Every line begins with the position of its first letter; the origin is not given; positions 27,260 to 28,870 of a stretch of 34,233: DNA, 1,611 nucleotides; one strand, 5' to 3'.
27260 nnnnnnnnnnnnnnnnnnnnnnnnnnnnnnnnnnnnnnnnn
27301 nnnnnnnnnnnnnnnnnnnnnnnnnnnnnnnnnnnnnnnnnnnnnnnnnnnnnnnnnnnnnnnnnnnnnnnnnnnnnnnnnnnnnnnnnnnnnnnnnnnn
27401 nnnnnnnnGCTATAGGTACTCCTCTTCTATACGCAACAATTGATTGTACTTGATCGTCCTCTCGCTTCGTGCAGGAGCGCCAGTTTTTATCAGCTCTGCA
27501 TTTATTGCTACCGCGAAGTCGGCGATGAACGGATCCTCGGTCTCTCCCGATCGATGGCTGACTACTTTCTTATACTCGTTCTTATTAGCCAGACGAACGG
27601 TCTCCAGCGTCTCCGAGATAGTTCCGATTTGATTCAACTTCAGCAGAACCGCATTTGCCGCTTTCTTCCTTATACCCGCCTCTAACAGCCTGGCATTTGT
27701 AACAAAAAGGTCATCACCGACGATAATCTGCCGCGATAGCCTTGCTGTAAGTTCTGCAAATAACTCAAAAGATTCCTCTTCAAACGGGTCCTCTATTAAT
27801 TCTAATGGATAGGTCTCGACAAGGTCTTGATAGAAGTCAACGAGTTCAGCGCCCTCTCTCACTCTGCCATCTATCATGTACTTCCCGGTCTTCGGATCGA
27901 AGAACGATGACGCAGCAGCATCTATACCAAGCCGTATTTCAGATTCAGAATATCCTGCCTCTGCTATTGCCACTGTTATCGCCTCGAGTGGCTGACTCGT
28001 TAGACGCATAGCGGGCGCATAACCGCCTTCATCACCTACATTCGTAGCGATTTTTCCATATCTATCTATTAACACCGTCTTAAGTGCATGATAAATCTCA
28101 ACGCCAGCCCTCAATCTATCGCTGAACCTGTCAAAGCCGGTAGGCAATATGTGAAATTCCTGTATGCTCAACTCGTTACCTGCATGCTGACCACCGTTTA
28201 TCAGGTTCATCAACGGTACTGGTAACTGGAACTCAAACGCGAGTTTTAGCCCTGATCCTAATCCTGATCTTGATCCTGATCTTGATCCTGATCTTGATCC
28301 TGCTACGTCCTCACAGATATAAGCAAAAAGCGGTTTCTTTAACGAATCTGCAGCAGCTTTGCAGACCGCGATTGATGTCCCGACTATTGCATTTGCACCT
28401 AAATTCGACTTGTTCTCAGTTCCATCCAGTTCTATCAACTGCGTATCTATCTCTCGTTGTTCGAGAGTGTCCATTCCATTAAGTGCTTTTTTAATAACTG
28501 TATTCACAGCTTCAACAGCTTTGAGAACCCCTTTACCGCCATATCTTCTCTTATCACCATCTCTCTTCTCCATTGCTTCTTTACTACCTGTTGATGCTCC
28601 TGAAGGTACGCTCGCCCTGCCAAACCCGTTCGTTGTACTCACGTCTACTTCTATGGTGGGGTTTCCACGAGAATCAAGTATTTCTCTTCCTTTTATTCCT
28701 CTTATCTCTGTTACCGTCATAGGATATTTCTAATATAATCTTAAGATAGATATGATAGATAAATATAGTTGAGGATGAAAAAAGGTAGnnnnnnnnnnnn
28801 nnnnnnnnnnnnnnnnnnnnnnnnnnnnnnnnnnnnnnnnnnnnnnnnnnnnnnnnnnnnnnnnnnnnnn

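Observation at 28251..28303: In-frame microsatellite inserted into a surface loop of enolase, and the same phenomenon in many other core genes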

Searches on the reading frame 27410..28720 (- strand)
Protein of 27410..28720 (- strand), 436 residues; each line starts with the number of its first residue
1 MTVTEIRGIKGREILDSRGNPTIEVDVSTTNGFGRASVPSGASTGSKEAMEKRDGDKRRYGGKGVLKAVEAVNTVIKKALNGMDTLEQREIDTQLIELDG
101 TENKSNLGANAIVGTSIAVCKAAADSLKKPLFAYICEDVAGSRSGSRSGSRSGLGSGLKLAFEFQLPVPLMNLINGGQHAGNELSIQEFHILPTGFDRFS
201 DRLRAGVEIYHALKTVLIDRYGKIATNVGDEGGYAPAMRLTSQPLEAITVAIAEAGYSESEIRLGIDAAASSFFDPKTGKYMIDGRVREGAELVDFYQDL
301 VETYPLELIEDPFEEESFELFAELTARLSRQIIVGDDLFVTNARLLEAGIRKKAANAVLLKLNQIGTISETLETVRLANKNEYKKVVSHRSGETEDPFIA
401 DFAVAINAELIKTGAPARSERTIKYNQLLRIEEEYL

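Call 7: search_solved_structures(query=window:27410-28720:-, show_alignments=2)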
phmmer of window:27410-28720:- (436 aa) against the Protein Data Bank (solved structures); distinct sequences matched with E-value up to 0.001: 67 (the best 60 are shown).
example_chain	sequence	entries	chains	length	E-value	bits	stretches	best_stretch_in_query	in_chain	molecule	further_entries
2pa6_A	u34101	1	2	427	2.3e-134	451.6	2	164-434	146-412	Enolase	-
3ucc_A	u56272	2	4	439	9.7e-126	423.3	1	6-434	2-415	Gamma-enolase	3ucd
4za0_A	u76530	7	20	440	9.8e-126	423.3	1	6-434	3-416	Gamma-enolase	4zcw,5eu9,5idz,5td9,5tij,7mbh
1te6_A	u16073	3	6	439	1.2e-125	423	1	7-434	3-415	Gamma enolase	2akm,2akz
3uje_A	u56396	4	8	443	1.2e-125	423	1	7-434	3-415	Gamma-enolase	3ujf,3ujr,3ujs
4a3r_A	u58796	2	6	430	1.4e-123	416.1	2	165-434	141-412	ENOLASE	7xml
4yws_A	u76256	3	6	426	8e-121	407.1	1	4-434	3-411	Enolase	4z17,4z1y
9no2_A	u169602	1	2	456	1.9e-120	405.8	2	163-434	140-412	Enolase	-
7n6g_6G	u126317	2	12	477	5.8e-120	404.2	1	2-434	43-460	Phosphopyruvate hydratase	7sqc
3qtp_A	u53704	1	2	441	8e-120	403.8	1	6-434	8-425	Enolase 1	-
9x4f_A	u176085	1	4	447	1.1e-118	400.1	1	7-434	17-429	Alpha-enolase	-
2psn_A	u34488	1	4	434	1.1e-118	400.1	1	8-434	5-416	Alpha-enolase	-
3b97_A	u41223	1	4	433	1.2e-118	399.9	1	8-434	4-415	Alpha-enolase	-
7ckp_A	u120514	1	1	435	2.3e-118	399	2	166-433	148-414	Enolase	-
7clk_A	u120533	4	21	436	2.3e-118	399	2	166-433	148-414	Enolase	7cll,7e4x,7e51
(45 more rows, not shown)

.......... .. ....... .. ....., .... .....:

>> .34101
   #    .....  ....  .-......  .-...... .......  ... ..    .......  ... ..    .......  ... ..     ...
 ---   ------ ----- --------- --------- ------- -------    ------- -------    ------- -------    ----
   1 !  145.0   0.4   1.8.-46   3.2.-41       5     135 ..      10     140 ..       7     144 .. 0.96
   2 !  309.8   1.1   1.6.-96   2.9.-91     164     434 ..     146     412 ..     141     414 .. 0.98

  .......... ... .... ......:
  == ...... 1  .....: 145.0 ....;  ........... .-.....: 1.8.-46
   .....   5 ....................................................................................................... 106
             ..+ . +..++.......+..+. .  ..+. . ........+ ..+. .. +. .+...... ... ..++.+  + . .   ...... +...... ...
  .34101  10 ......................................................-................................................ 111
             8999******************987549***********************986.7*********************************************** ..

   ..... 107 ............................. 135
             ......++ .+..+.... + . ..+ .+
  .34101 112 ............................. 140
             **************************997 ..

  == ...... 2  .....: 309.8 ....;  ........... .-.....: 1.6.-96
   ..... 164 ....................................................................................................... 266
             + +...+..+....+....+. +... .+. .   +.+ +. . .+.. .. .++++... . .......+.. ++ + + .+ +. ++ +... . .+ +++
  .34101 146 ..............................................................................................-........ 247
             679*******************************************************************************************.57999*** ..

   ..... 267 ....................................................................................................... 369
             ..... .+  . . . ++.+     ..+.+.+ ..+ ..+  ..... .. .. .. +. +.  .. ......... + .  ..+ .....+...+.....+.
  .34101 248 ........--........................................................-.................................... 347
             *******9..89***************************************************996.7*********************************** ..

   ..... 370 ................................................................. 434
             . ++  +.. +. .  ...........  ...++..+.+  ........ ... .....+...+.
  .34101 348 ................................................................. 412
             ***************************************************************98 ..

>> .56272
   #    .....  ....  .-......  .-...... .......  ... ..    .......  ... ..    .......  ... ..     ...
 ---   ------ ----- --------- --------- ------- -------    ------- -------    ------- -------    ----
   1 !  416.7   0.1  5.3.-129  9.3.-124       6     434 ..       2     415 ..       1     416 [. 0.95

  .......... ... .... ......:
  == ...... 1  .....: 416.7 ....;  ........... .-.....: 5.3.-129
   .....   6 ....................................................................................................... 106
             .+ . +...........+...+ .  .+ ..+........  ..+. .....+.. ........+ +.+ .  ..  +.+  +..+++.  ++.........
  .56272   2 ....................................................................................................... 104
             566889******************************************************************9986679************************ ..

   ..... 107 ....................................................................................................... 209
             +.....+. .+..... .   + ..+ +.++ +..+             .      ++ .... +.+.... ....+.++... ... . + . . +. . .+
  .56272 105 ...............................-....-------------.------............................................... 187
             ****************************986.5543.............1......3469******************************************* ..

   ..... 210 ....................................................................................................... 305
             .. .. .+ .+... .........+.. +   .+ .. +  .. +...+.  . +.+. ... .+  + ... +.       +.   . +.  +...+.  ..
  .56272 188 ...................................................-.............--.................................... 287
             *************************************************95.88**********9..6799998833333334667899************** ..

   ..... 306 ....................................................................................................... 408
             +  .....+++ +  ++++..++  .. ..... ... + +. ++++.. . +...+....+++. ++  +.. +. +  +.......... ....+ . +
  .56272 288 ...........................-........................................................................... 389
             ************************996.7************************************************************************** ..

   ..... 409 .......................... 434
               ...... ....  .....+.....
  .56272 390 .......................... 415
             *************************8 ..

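Call 8: find_related_loci(query=window:27410-28720:-, collection=genome_contigs, flank=10000)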
Query window:27410-28720:- (436 aa) in genome_contigs; peptide patterns used: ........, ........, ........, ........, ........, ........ (x = any residue, [..] = any of these).
229 stretches matched a pattern; 130 encode a relative of the query (tblastn E <= 1e-3); the best 80 are kept; 80 distinct loci.
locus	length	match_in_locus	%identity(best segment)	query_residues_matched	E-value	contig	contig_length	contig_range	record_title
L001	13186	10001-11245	79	1-433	0e+0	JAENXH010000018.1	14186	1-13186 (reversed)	MAG: Methanosarcinales archaeon isolate 14_8_m_bin28 NODE_18_length_14186_cov_6.095187, whole genome shotgun sequence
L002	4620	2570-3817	77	1-434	0e+0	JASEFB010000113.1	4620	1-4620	MAG: archaeon isolate Yes46-13 NODE_114_length_4620_cov_53.632421, whole genome shotgun sequence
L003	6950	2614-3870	77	1-434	0e+0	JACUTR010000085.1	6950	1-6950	MAG: Methanophagales archaeon isolate Kmv05 NODE_5150_length_6950_cov_9.138941, whole genome shotgun sequence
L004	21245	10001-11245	78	1-433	0e+0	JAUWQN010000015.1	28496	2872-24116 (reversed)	MAG: Methanosarcinales archaeon isolate CSMAG_2503 CSMAG_2503_k141_938641_length_28496_cov_20.8907, whole genome shotgun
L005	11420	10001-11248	75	1-434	0e+0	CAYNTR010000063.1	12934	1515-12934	MAG TPA_asm: uncultured Halobacteria archaeon isolate binchicken_co395_157 genome assembly, contig: NODE_1332_length_129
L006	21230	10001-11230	71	2-426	0e+0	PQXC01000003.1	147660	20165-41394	MAG: Candidatus Methanophagaceae archaeon isolate G60ANME1 NODE_3_length_147660_cov_15.7074, whole genome shotgun sequen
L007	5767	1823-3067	69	3-436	0e+0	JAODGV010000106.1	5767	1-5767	MAG: Methanosarcinales archaeon isolate Barite_M1_B69-AMOR_4 10ROV5WB_contig_54501, whole genome shotgun sequence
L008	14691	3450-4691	70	2-434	0e+0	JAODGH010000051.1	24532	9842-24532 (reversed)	MAG: Methanosarcinales archaeon isolate INS_M10_B59-AMOR_5b 1-CGB6-2_contig_4104, whole genome shotgun sequence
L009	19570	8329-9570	70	1-426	0e+0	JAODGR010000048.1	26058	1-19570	MAG: Methanosarcinales archaeon isolate Barite_M2_B26-AMOR_3 15AGR09BS_contig_12493, whole genome shotgun sequence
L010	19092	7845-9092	77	1-434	0e+0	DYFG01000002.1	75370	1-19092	MAG TPA_asm: Nitrosotalea sp. isolate BE2011_44_29 Afr_mines_BE2011_140_length_75370_cov_12_325221, whole genome shotgun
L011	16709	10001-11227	68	3-432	0e+0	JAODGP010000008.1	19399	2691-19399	MAG: Methanosarcinales archaeon isolate Barite_M4_B44-AMOR_4 GS18-ROV28-BC3E_contig_349, whole genome shotgun sequence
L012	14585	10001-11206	60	6-434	5e-158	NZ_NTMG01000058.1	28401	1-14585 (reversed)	Candidatus Methanoperedens sp. BLZ2 CMPBLZ2contig_381, whole genome shotgun sequence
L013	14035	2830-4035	59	6-434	5e-156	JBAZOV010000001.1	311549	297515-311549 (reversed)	MAG: Candidatus Methanoperedens sp. isolate SO_2017_SWC_14 scaffold_38_c1_LP-4_2017, whole genome shotgun sequence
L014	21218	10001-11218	59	2-434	2e-155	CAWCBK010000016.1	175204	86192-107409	MAG: Euryarchaeota archaeon isolate MFD03899.bin.2.188 genome assembly, contig: contig_51925, whole genome shotgun seque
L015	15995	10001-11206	59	6-434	2e-155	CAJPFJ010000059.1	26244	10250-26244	Methanosarcinales archaeon isolate METP1 genome assembly, contig: CONTIG_59, whole genome shotgun sequence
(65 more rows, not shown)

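Call 20: find_encoding_contigs(protein=window:27410-28720:-, flank=10000, max_places=10)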
Protein window:27410-28720:- (436 aa): no gene with exactly this product is on record in the collection.

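Call 30: find_related_loci(query=window:27410-28720:-, collection=metagenome_contigs, flank=10000)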
Query window:27410-28720:- (436 aa) in metagenome_contigs; peptide patterns used: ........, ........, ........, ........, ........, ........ (x = any residue, [..] = any of these).
424 stretches matched a pattern; 214 encode a relative of the query (tblastn E <= 1e-3); the best 80 are kept; 80 distinct loci.
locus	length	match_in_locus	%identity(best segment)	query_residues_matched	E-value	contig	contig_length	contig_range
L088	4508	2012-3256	79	1-433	0e+0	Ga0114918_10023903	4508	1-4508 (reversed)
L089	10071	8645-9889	79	1-433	0e+0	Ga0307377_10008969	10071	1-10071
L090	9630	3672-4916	79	1-433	0e+0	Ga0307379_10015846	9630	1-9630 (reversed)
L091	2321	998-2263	71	2-436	0e+0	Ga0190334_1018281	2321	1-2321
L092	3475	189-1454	70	2-436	0e+0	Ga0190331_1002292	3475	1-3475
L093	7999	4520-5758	70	2-426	0e+0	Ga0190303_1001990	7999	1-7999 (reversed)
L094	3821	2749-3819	69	2-371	2e-174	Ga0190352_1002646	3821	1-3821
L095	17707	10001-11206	59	6-434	1e-156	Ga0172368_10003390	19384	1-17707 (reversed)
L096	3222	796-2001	60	6-434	2e-164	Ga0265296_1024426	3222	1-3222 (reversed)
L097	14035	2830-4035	59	6-434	4e-156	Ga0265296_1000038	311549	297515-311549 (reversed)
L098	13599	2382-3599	58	2-434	4e-154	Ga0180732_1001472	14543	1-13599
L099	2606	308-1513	59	6-434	7e-164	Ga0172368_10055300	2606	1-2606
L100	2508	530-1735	60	6-434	5e-164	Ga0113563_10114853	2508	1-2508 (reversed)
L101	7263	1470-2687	60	2-434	4e-154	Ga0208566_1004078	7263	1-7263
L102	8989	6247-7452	58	6-434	4e-153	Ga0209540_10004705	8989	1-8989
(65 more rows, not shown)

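Call 31: find_homologous_proteins(query=window:27410-28720:-, max_evalue=1e-100)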
Query window:27410-28720:- (436 aa): 7959 proteins with E <= 1e-100 among 8000 candidates; the best 120 are listed.
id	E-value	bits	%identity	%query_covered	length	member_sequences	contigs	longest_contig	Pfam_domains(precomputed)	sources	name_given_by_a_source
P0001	3.4e-230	782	85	100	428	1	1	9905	PF03952.22,PF00113.29,PF13378.13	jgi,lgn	-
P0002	1.5e-209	714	80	99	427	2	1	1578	PF03952.22,PF00113.29,PF13378.13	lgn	-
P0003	8.1e-209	712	79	100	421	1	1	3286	PF03952.22,PF00113.29,PF13378.13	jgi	jgi:enolase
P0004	1.0e-208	711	79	100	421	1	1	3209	PF03952.22,PF00113.29,PF13378.13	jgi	jgi:enolase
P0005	2.2e-208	710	78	100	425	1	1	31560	PF03952.22,PF00113.29,PF13378.13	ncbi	-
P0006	2.2e-208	710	78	100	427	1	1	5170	PF03952.22,PF00113.29,PF13378.13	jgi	-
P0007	4.8e-208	709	78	100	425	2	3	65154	PF03952.22,PF00113.29,PF13378.13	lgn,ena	-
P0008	3.7e-207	706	77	100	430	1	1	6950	PF03952.22,PF00113.29,PF13378.13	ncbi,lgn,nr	ncbi:MAG: phosphopyruvate hydratase [Methanophagales archaeon]|nr:phosphopyruvate hydratase [Methano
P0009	6.8e-207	705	78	100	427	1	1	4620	PF03952.22,PF00113.29,PF13378.13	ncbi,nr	ncbi:MAG: phosphopyruvate hydratase [archaeon]|nr:phosphopyruvate hydratase [archaeon]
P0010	6.1e-206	702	79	99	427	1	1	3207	PF03952.22,PF00113.29,PF13378.13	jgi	-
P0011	8.4e-206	702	77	100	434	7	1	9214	PF03952.22,PF00113.29,PF13378.13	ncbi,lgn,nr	ncbi:MAG: phosphopyruvate hydratase [Euryarchaeota archaeon]|nr:phosphopyruvate hydratase [Euryarcha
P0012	1.0e-205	702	78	99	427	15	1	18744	PF03952.22,PF00113.29,PF13378.13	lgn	-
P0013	3.7e-205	700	77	99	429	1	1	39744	PF03952.22,PF00113.29,PF13378.13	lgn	-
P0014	5.3e-205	699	78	99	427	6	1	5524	PF03952.22,PF00113.29,PF13378.13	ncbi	-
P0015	1.2e-204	698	78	99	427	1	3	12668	PF03952.22,PF00113.29,PF13378.13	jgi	jgi:enolase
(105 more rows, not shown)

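Call 33: find_encoding_contigs(protein=P0001, flank=10000, max_places=6)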
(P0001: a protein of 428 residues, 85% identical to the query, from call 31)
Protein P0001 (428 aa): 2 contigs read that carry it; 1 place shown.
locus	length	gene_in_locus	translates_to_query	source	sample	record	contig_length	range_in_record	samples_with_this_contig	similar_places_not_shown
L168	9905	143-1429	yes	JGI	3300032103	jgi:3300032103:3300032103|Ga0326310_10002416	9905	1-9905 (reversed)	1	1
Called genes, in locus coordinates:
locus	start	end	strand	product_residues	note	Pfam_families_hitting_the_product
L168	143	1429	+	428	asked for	PF03952:Enolase_N, PF00113:Enolase_C, PF13378:MR_MLE_C (weak)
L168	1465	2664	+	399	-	PF01979:Amidohydro_1, PF07969:Amidohydro_3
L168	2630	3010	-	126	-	PF04472:SepF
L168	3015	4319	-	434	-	PF05221:AdoHcyase, PF00670:AdoHcyase_NAD, PF02826:2-Hacid_dh_C (weak)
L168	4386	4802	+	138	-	PF03874:RNA_pol_Rpb4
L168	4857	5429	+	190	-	PF04919:DUF655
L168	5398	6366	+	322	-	PF02540:NAD_synthase (weak), PF00958:GMP_synt_C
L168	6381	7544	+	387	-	PF00155:Aminotran_1_2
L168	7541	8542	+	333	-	-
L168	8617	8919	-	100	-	-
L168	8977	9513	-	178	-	PF01381:HTH_3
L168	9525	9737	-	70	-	-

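Call 61: predict_structure(alignment_id=A1)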
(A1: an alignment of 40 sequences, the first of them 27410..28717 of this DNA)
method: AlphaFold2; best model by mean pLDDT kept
length: 435 residues; sequences in the alignment: 40
mean_pLDDT: 84.0   pTM: 0.86
mean pLDDT of the five models: 84.0, 83.2, 82.8, 81.5, 81.1
residues with pLDDT >= 90: 253; 70-90: 108; 50-70: 36; < 50: 38
segments of 3 or more residues with pLDDT < 50: 41-52, 142-161, 228-230
pLDDT, mean of each block of 10 residues (from residue 1): 89 76 92 84 36 58 83 97 95 91 83 95 95 89 39 38 81 81 90 93 91 91 65 80 96 95 95 94 95 98 97 93 97 84 90 93 82 93 82 75 93 62 86 83
secondary structure, 60 per line:
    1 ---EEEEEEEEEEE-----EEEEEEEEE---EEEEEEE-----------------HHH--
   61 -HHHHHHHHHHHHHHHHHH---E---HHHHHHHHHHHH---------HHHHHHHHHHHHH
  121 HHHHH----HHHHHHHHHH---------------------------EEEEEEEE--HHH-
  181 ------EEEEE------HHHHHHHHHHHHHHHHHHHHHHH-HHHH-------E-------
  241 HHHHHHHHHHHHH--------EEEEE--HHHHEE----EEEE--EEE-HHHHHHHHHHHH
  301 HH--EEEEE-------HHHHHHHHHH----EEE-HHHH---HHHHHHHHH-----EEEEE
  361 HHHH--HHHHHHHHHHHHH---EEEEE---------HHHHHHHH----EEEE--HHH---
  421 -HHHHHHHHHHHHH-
elements in order: E4-14 E20-28 E32-38 H62-79 H87-98 H108-125 H130-139 E167-174 E187-191 H198-220 H222-225 H241-253 E262-266 H269-272 E279-282 E285-287 H289-302 E305-309 H317-326 E331-333 H335-338 H342-350 E356-360 H361-364 H367-379 E383-387 H397-404 E409-412 H422-434

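Call 83: fold_search(model_id=the predicted structure, library=pdb)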
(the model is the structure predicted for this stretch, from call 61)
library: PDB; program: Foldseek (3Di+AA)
matches with E <= 10: 1024; with E <= 0.001: 560
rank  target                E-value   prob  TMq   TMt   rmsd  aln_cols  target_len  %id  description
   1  2pa6_A                1.9e-43  1.00  0.86  0.88   4.6       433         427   53  Crystal structure of MJ0232 from Methanococcus jannaschii (released 2007-10-02)
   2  3qtp_A                4.7e-42  1.00  0.86  0.86   4.9       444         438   48  Crystal Structure Analysis of Entamoeba histolytica Enolase (released 2011-07-13)
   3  4z17_A                5.9e-42  1.00  0.86  0.88   4.7       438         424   50  Thermostable enolase from Chloroflexus aurantiacus (released 2015-07-01)
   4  4a3r_A                8.2e-42  1.00  0.87  0.88   4.7       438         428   49  Crystal structure of Enolase from Bacillus subtilis. (released 2012-08-15)
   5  3qtp_B                9.2e-42  1.00  0.86  0.86   4.8       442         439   48  Crystal Structure Analysis of Entamoeba histolytica Enolase (released 2011-07-13)
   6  1oep                  1.1e-41  1.00  0.87  0.89   4.5       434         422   48  Structure of Trypanosoma brucei enolase reveals the inhibitory divalent metal site (released 2003-04-02)
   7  3ucc_B                2.1e-41  1.00  0.85  0.86   4.7       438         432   51  Asymmetric complex of human neuron specific enolase-1-PGA/PEP (released 2012-08-22)
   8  9no2_A                2.1e-41  1.00  0.86  0.87   4.6       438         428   49  CryoEM structure of RibD-enolase complex (released 2025-06-18)
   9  4z1y_A                6.0e-41  1.00  0.85  0.87   4.7       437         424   49  Thermostable enolase from Chloroflexus aurantiacus with substrate 2-phosphoglycerate (released 2015-07-01)
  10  9no4_I                7.5e-41  1.00  0.86  0.86   4.7       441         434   47  Cryo-EM structure of Csm/AcrIIIA2/enolase 3:2 complex (released 2025-11-12)
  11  1iyx_A                8.8e-41  1.00  0.85  0.86   5.0       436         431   49  Crystal structure of enolase from Enterococcus hirae (released 2003-07-29)
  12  3otr_C                8.8e-41  1.00  0.87  0.85   4.8       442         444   47  2.75 Angstrom Crystal Structure of Enolase 1 from Toxoplasma gondii (released 2010-09-22)
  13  7cll_C                9.9e-41  1.00  0.85  0.87   4.7       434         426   50  Mycobacterium tubeculosis enolase in complex with 2-Phosphoglycerate (released 2021-07-28)
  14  4za0_B                1.1e-40  1.00  0.86  0.86   4.7       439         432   51  Structure of Human Enolase 2 in complex with Phosphonoacetohydroxamate (released 2016-04-13)
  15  7clk                  1.2e-40  1.00  0.85  0.87   4.7       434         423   49  Mycobacterium tuberculosis enolase in complex with alternate 2-phosphoglycerate (released 2022-01-26)
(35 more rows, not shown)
